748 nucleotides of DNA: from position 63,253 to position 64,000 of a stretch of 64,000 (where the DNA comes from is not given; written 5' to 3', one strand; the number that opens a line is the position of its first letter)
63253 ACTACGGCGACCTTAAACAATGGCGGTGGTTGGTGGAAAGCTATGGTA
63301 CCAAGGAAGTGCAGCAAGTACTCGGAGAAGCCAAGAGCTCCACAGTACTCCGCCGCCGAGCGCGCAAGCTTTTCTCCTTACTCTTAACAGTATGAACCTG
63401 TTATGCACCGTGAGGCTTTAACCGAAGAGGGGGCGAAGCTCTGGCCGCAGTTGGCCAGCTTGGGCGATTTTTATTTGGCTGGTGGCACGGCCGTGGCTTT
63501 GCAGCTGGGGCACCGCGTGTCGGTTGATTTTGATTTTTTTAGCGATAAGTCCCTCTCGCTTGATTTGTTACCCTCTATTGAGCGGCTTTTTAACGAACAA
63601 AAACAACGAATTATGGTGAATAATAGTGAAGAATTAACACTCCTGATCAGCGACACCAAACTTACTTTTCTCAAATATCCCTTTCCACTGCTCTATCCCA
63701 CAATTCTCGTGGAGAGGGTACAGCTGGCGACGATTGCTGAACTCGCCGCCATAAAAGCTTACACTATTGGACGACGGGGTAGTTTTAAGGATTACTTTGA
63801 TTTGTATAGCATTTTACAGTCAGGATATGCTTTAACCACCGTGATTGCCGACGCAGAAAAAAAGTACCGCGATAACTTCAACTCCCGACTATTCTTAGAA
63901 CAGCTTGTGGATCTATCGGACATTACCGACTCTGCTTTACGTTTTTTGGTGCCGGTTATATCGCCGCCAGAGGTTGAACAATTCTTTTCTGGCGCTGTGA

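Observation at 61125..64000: POR gamma-alpha fusion gene without an adjacent beta subunit; a GC-rich AbiEii-type TA-like module sits where porB would be expected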

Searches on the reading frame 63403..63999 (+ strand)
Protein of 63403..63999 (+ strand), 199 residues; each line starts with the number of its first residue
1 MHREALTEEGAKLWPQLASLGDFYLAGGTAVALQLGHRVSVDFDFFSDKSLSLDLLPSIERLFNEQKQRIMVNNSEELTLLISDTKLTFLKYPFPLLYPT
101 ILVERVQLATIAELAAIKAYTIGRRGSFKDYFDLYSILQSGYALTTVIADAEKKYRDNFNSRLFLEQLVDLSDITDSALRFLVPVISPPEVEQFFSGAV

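Call 7: search_protein_families(library=pfam, proteins=[window:63403-63999:+], max_evalue=0.1)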
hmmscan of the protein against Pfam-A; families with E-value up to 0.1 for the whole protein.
window:63403-63999:+ (199 aa): 1 family
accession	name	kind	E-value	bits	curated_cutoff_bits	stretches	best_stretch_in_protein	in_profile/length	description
PF08843.17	AbiEii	-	1.9e-12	48.1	22.5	1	22-168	14-200/238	Nucleotidyl transferase AbiEii toxin, Type IV TA system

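Call 8: search_protein_families(library=ncbifam, proteins=[window:63403-63999:+], max_evalue=0.1)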
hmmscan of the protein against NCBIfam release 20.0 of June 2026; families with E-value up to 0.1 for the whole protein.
window:63403-63999:+ (199 aa): 1 family
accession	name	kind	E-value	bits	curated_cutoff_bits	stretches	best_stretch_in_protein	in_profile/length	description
NF040881.1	PTS_reg_TmaR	equivalog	0.018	15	170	1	126-171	7-52/103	PTS system regulator TmaR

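Call 16: find_homologous_proteins(query=window:63403-63999:+)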
Query window:63403-63999:+ (199 aa): 1205 proteins with E <= 0.001 among 1494 candidates; the best 120 are listed.
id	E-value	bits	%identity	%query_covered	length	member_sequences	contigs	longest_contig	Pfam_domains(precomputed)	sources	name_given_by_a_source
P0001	5.6e-123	426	100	100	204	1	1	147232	PF08843.18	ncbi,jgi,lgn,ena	ncbi:MAG: nucleotidyl transferase AbiEii/AbiGii toxin family protein [Patescibacteria group bacteriu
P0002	3.4e-90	319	75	100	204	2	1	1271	PF08843.18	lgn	-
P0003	8.8e-89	314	71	100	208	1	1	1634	PF08843.18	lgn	-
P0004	8.6e-71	256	60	100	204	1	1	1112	PF08843.18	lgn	-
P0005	1.1e-69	252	59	100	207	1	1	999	PF08843.18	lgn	-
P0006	2.4e-69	251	59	100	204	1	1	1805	PF08843.18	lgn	-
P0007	2.2e-68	248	60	98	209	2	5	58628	PF08843.18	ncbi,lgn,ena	ncbi:MAG: nucleotidyl transferase AbiEii/AbiGii toxin family protein [Patescibacteria group bacteriu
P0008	5.3e-68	247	58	100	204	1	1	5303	PF08843.18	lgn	-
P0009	8.4e-68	246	58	100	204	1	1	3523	PF08843.18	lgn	-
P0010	5.5e-66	240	56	100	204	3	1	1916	PF08843.18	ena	-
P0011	1.1e-64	236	57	98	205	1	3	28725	PF08843.18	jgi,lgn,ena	-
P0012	1.9e-64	235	58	100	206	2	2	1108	PF08843.18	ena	-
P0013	5.4e-63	230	56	98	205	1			PF08843.18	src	-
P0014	1.5e-62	229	55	100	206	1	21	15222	PF08843.18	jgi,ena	-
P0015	4.0e-62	227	58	100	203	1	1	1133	PF08843.18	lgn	-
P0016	1.2e-61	226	55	100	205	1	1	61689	PF08843.18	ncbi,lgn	-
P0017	4.4e-61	224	55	98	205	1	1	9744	PF08843.18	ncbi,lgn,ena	-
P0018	1.0e-60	223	55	98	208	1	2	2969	PF08843.18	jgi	jgi:Nucleotidyl transferase AbiEii toxin, Type IV TA system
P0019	1.7e-60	222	55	100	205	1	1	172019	PF08843.18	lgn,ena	-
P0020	1.8e-60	222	56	98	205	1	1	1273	PF08843.18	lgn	-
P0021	3.4e-60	221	54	98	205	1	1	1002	PF08843.18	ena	-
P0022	4.5e-60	221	52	100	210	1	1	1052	PF08843.18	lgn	-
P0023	5.8e-60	220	53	98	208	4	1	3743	PF08843.18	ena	-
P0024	6.2e-60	220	54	100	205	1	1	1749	PF08843.18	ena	-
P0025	9.2e-60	220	51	100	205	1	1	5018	PF08843.18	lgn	-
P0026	1.1e-59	219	54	98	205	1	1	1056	PF08843.18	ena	-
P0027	1.2e-59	219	54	100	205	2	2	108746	PF08843.18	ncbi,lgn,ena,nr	ncbi:MAG TPA: hypothetical protein ENH86_02520 [Candidatus Jorgensenbacteria bacterium]|nr:hypotheti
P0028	2.9e-59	218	54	98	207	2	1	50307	PF08843.18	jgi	jgi:hypothetical protein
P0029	3.9e-59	218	54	100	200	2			PF08843.18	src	-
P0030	6.3e-59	217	49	100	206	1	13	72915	PF08843.18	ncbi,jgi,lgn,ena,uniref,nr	ncbi:MAG: hypothetical protein A3D65_04900 [Candidatus Lloydbacteria bacterium RIFCSPHIGHO2_02_FULL_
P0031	7.4e-59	217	52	100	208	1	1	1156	PF08843.18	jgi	jgi:hypothetical protein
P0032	1.6e-58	216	53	98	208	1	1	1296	PF08843.18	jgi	jgi:predicted nucleotidyltransferase component of viral defense system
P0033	1.9e-58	215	50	99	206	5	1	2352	PF08843.18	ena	-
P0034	2.0e-58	215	54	100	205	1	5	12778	PF08843.18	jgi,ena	-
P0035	3.3e-58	215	53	98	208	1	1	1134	PF08843.18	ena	-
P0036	3.4e-58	215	53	98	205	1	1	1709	PF08843.18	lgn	-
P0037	3.9e-58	214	54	98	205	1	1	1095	PF08843.18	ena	-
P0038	4.4e-58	214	53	100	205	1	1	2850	PF08843.18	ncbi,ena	-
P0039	4.4e-58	214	54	100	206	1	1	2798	PF08843.18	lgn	-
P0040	4.6e-58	214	52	100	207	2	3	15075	PF08843.18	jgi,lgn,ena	-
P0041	4.7e-58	214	53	98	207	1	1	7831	PF08843.18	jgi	jgi:hypothetical protein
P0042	4.7e-58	214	52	100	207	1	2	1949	PF08843.18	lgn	-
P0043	4.8e-58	214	53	100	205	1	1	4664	PF08843.18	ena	-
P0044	4.9e-58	214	52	98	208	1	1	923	PF08843.18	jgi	jgi:hypothetical protein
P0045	5.5e-58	214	52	100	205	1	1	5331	PF08843.18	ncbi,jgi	jgi:hypothetical protein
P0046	5.8e-58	214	53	100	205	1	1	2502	PF08843.18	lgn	-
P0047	5.9e-58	214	52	100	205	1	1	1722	PF08843.18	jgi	jgi:hypothetical protein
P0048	6.8e-58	214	54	100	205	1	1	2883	PF08843.18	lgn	-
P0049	7.7e-58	213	51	100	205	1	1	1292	PF08843.18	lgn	-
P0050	8.5e-58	213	52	98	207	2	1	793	PF08843.18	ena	-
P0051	9.1e-58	213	51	100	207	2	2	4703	PF08843.18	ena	-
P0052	9.2e-58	213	54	98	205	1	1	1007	PF08843.18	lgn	-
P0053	9.6e-58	213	53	100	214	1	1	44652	PF08843.18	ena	-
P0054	9.6e-58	213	53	100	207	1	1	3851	PF08843.18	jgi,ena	-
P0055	1.1e-57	213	51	99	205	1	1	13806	PF08843.18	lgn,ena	-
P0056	1.5e-57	212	53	100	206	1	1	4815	PF08843.18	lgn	-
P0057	1.9e-57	212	52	100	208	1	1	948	PF08843.18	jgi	jgi:predicted nucleotidyltransferase component of viral defense system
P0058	2.6e-57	212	52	100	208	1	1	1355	PF08843.18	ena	-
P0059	2.6e-57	212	52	100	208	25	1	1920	PF08843.18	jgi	jgi:hypothetical protein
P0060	2.7e-57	212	52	100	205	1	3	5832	PF08843.18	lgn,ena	-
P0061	3.0e-57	211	52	100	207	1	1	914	PF08843.18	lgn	-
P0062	3.1e-57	211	53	98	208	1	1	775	PF08843.18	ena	-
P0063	3.8e-57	211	53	98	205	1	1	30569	PF08843.18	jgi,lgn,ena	-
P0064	3.8e-57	211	53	98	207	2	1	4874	PF08843.18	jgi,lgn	jgi:hypothetical protein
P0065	4.7e-57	211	52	100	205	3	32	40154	PF08843.18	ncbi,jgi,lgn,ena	-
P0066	4.8e-57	211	52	100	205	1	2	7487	PF08843.18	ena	-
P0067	4.9e-57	211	52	100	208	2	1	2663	PF08843.18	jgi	jgi:predicted nucleotidyltransferase component of viral defense system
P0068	5.6e-57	211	52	100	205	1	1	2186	PF08843.18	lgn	-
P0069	6.0e-57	210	53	100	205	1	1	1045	PF08843.18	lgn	-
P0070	7.3e-57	210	54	100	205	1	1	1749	PF08843.18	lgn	-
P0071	8.6e-57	210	52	100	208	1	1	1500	PF08843.18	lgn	-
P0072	1.0e-56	210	52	100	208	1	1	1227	PF08843.18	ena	-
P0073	1.0e-56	210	52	100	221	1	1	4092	PF08843.18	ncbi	-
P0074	1.0e-56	210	51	100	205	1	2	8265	PF08843.18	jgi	jgi:hypothetical protein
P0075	1.1e-56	210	53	100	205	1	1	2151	PF08843.18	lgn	-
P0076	1.1e-56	210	53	100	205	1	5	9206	PF08843.18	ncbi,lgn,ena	ncbi:MAG: nucleotidyl transferase AbiEii/AbiGii toxin family protein [Patescibacteria group bacteriu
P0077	1.2e-56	209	52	100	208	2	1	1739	PF08843.18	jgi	jgi:Nucleotidyl transferase AbiEii toxin, Type IV TA system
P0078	1.2e-56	209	54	100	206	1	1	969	PF08843.18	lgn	-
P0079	1.2e-56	209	53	100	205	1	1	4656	PF08843.18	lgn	-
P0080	1.3e-56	209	54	98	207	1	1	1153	PF08843.18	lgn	-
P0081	1.3e-56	209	54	100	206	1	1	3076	PF08843.18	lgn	-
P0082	1.4e-56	209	54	100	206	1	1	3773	PF08843.18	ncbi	-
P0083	1.4e-56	209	52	100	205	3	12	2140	PF08843.18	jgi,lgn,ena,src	-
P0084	1.5e-56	209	52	98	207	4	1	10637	PF08843.18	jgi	jgi:hypothetical protein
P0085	1.5e-56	209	52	100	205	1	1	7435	PF08843.18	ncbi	-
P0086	1.5e-56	209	52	100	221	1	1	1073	PF08843.18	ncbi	-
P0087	1.6e-56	209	50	98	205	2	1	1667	PF08843.18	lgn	-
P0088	1.6e-56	209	48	100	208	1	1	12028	PF08843.18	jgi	jgi:hypothetical protein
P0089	1.7e-56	209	51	100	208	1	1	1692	PF08843.18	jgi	jgi:predicted nucleotidyltransferase component of viral defense system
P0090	1.7e-56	209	54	100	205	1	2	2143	PF08843.18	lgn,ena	-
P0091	1.7e-56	209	52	100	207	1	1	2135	PF08843.18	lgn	-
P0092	1.8e-56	209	50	100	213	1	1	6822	PF08843.18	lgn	-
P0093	1.9e-56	209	51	98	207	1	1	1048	PF08843.18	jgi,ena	-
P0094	2.0e-56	209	53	98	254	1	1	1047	PF08843.18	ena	-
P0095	2.0e-56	209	52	100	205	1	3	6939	PF08843.18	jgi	-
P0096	2.0e-56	209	52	100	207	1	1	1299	PF08843.18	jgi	jgi:hypothetical protein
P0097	2.1e-56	209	52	98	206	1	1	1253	PF08843.18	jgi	jgi:hypothetical protein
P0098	2.4e-56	209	52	100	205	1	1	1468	PF08843.18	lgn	-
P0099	2.4e-56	209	51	98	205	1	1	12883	PF08843.18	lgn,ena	-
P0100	2.7e-56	208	53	100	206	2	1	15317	PF08843.18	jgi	jgi:hypothetical protein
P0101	3.0e-56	208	52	100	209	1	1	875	PF08843.18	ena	-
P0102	3.1e-56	208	53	98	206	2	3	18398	PF08843.18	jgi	jgi:hypothetical protein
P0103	3.2e-56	208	52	100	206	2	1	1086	PF08843.18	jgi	jgi:hypothetical protein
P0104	3.4e-56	208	49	100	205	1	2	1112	PF08843.18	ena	-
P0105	3.5e-56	208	51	100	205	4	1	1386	PF08843.18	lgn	-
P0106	3.5e-56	208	53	100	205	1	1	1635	PF08843.18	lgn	-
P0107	3.7e-56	208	53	98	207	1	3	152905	PF08843.18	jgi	jgi:predicted nucleotidyltransferase component of viral defense system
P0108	3.7e-56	208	53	98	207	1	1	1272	PF08843.18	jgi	jgi:hypothetical protein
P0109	3.8e-56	208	49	98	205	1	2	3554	PF08843.18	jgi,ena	-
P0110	3.9e-56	208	53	100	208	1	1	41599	PF08843.18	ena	-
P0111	4.0e-56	208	52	100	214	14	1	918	PF08843.18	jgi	jgi:hypothetical protein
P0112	4.3e-56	208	50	100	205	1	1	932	PF08843.18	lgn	-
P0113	4.5e-56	208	52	98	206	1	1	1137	PF08843.18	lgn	-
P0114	4.5e-56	208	51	100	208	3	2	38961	PF08843.18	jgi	jgi:predicted nucleotidyltransferase component of viral defense system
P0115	4.9e-56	208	51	100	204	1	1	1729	PF08843.18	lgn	-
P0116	4.9e-56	208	53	98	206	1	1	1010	PF08843.18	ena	-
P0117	4.9e-56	208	53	98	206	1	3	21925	PF08843.18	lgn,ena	-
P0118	5.3e-56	207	50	98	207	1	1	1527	PF08843.18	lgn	-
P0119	5.6e-56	207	50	100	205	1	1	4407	PF08843.18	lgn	-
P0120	5.7e-56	207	52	100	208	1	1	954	PF08843.18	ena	-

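Call 17: find_encoding_contigs(protein=P0001, flank=10000, max_places=6)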
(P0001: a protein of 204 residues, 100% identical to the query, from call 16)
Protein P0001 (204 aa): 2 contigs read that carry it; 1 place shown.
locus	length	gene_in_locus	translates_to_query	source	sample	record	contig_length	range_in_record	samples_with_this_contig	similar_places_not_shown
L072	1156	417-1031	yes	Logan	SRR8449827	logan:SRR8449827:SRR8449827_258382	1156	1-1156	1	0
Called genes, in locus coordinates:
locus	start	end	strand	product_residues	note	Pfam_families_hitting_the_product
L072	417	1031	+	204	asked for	PF08843:AbiEii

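Call 32: find_encoding_contigs(protein=P0002, flank=5000, max_places=4)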
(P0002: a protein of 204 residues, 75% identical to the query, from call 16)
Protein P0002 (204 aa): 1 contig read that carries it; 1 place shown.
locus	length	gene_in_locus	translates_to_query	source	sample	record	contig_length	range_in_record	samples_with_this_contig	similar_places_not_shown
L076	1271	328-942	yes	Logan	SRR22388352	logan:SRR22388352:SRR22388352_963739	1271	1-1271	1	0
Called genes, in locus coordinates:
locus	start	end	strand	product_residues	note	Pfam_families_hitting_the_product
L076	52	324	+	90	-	PF21956:DUF6922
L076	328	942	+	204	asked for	PF08843:AbiEii (weak)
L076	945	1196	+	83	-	PF18898:DUF5654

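Call 33: find_encoding_contigs(protein=P0003, flank=5000, max_places=4)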
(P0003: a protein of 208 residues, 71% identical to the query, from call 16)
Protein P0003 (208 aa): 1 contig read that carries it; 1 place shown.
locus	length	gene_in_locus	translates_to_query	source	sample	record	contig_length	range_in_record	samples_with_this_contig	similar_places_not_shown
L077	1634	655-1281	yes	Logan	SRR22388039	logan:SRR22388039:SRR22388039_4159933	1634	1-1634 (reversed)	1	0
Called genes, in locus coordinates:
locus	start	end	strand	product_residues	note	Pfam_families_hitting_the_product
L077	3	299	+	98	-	?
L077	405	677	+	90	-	PF21956:DUF6922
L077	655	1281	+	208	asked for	PF08843:AbiEii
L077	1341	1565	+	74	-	-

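Call 34: find_encoding_contigs(protein=P0007, flank=6000, max_places=5)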
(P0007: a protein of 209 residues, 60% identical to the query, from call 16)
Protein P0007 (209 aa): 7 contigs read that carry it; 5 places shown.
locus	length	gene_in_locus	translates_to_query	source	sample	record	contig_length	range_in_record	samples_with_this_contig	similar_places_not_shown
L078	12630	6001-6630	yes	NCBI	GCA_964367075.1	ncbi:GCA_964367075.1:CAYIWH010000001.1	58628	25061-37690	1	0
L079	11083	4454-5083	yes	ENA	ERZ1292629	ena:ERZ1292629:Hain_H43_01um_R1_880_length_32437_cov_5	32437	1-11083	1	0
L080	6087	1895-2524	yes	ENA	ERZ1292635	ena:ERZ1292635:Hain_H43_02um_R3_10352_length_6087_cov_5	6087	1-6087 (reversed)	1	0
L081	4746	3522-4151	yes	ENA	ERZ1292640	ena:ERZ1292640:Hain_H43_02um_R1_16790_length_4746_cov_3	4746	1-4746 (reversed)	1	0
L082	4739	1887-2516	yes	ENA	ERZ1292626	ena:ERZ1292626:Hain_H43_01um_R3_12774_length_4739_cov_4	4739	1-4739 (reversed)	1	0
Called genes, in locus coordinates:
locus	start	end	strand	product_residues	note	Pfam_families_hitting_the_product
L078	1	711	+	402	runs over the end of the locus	PF12773:DZR (weak)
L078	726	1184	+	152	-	PF02502:LacAB_rpiB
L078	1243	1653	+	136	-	-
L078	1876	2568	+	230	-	PF00834:Ribul_P_3_epim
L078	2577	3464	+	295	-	PF13292:DXP_synthase_N, PF00456:Transketolase_N, PF00676:E1_dh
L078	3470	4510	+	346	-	PF02779:Transket_pyr, PF02780:Transketolase_C, PF22613:Transketolase_C_1 (faint)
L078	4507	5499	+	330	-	PF00294:PfkB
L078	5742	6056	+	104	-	PF21956:DUF6922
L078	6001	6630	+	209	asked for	PF08843:AbiEii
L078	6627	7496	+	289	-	PF01116:F_bP_aldolase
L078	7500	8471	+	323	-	PF00389:2-Hacid_dh, PF02826:2-Hacid_dh_C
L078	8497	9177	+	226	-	PF01386:Ribosomal_L25p, PF14693:Ribosomal_TL5_C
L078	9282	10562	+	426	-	PF13406:SLT_2 (faint)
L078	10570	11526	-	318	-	PF03462:PCRF, PF00472:RF-1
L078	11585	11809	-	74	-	PF01197:Ribosomal_L31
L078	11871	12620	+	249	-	PF00318:Ribosomal_S2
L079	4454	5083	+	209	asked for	PF08843:AbiEii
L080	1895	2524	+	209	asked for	PF08843:AbiEii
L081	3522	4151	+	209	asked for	PF08843:AbiEii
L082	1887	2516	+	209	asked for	PF08843:AbiEii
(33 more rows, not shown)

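Call 35: search_solved_structures(query=P0001, max_evalue=10, show_alignments=2)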
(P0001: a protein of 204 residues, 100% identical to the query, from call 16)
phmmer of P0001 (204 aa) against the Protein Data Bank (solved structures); distinct sequences matched with E-value up to 10: 0.

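Call 36: search_protein_families(library=padloc, proteins=[P0001], max_evalue=1)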
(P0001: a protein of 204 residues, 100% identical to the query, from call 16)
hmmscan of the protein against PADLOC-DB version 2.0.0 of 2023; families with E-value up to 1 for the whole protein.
P0001 (204 aa): 7 families
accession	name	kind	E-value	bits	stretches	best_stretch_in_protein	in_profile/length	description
PDLC02323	AbiEii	-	4e-06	24.6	1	97-188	143-235/248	AbiEii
PDLC02298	AbiEii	-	5.4e-06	24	1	23-52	28-58/220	AbiEii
PDLC02307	AbiEii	-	0.0008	17.2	1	20-73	22-72/219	AbiEii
PDLC02321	AbiEii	-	0.0023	15.6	1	118-161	195-238/296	AbiEii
PDLC02305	AbiEii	-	0.0033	14.7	1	105-141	158-194/306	AbiEii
PDLC02304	AbiEii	-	0.028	12.4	1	106-150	156-201/260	AbiEii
PDLC04289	PDC-M02A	-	0.047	11.3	1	104-145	10-51/171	-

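Call 47: search_solved_structures(query=A1, max_evalue=10, show_alignments=3)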
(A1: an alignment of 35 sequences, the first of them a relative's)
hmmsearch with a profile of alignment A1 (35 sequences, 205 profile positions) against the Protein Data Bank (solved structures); distinct sequences matched with E-value up to 10: 2.
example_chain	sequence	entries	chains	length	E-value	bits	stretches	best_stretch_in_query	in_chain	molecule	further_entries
9fqr_J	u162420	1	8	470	0.15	15.1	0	109-142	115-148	Sperm-associated microtubule inner protein 5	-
5y59_B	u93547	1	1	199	0.18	14.8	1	117-189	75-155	ATP-dependent DNA helicase II subunit 2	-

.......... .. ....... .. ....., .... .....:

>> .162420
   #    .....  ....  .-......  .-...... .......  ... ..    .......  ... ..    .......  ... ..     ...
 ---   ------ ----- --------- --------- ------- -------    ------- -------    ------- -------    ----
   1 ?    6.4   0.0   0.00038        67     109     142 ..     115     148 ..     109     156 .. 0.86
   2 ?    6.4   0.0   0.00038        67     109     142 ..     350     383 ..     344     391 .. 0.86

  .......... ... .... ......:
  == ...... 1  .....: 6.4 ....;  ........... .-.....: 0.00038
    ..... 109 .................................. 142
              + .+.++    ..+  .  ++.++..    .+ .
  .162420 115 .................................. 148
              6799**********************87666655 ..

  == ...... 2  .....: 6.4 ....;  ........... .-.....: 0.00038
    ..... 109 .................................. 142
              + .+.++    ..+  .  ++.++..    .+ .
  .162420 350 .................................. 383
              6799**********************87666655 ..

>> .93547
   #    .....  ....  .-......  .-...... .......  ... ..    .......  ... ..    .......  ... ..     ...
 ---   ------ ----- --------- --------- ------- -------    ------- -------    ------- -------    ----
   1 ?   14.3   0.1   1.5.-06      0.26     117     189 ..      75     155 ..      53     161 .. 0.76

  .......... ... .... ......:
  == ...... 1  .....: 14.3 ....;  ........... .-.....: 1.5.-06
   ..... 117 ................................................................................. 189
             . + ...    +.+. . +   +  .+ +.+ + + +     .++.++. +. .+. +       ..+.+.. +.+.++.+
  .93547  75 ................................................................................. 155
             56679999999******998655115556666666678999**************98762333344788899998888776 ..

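Call 54: search_protein_families(library=pfam, proteins=[L077:1341-1565:+], max_evalue=0.01)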
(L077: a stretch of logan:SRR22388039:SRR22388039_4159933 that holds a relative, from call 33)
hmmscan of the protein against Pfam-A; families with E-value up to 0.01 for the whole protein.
L077:1341-1565:+ (74 aa): 0 families

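Call 55: predict_structure(alignment_id=A1)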
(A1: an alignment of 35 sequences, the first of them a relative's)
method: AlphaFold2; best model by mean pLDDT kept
length: 204 residues; sequences in the alignment: 35
mean_pLDDT: 95.4   pTM: 0.91
mean pLDDT of the five models: 95.4, 95.3, 94.9, 94.7, 94.5
residues with pLDDT >= 90: 190; 70-90: 13; 50-70: 1; < 50: 0
segments of 3 or more residues with pLDDT < 50: none
pLDDT, mean of each block of 10 residues (from residue 1): 95 95 96 97 96 97 97 97 96 97 97 98 94 98 97 98 96 84 92 97 85
secondary structure, 60 per line:
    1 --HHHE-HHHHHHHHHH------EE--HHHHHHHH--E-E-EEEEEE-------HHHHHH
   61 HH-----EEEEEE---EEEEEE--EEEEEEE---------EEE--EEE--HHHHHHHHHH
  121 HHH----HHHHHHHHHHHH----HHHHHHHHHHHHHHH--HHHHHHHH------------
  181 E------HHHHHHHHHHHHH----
elements in order: H8-17 H28-35 E42-47 H55-62 E68-73 E77-82 E85-91 E101-103 E106-108 H111-123 H128-139 H144-158 H161-168 H188-200

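Call 59: fold_search(model_id=the predicted structure, library=pdb)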
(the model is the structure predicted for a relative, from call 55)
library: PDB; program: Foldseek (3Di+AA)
matches with E <= 10: 358; with E <= 0.001: 10
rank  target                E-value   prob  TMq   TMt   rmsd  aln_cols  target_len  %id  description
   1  4ok0_A                3.1e-06  1.00  0.60  0.55   9.1       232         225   17  Crystal structure of putative nucleotidyltransferase from H. pylori (released 2014-04-09)
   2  4ok0_B                4.6e-06  1.00  0.62  0.57   7.0       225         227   16  Crystal structure of putative nucleotidyltransferase from H. pylori (released 2014-04-09)
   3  4o8s                  4.6e-06  1.00  0.59  0.53   9.3       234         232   16  Crystal structure of JHP933 from Helicobacter pylori (released 2014-09-10)
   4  8an5_B                4.4e-05  1.00  0.44  0.48   6.2       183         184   16  MenAT1 toxin-antitoxin complex (rv0078a-rv0078b) from Mycobacterium tuberculosis H37Rv (released 2023-08-02)
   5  8an4_A                1.6e-04  1.00  0.44  0.46   6.1       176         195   18  MenT1 toxin (rv0078a) from Mycobacterium tuberculosis H37Rv (released 2023-08-02)
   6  6y56                  2.4e-04  1.00  0.60  0.45   6.4       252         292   15  MenT4, nucleotidyltransferase toxin Rv2826c from Mycobacterium tuberculosis H37Rv (released 2020-09-16)
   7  8an4_B                2.6e-04  1.00  0.46  0.49   6.0       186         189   17  MenT1 toxin (rv0078a) from Mycobacterium tuberculosis H37Rv (released 2023-08-02)
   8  4p37_B                4.3e-04  1.00  0.45  0.20   4.1       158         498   11  Crystal structure of the Megavirus polyadenylate synthase (released 2015-04-01)
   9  4p37_A                6.0e-04  1.00  0.45  0.20   4.1       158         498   11  Crystal structure of the Megavirus polyadenylate synthase (released 2015-04-01)
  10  8an5_A                7.1e-04  1.00  0.44  0.46   5.2       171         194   19  MenAT1 toxin-antitoxin complex (rv0078a-rv0078b) from Mycobacterium tuberculosis H37Rv (released 2023-08-02)
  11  4wse_B                1.2e-03  1.00  0.46  0.21   4.0       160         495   12  Crystal structure of the Mimivirus polyadenylate synthase (released 2015-04-01)
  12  5kqj_MODEL_1_A        2.2e-03  1.00  0.52  0.56   4.1       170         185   13  Solution Structure of Antibiotic-Resistance Factor ANT(2'')-Ia Reveals Substrate-Regulated Conformation Dynami (released 2017-07-12)
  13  5cfu                  2.2e-03  1.00  0.50  0.57   4.5       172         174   14  Crystal Structure of ANT(2")-Ia in complex with adenylyl-2"-tobramycin (released 2016-07-20)
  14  4wqk                  2.6e-03  1.00  0.54  0.61   4.1       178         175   13  Crystal structure of aminoglycoside nucleotidylyltransferase ANT(2")-Ia, apo form (released 2014-11-12)
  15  4wse_A                3.3e-03  1.00  0.45  0.20   4.5       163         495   12  Crystal structure of the Mimivirus polyadenylate synthase (released 2015-04-01)
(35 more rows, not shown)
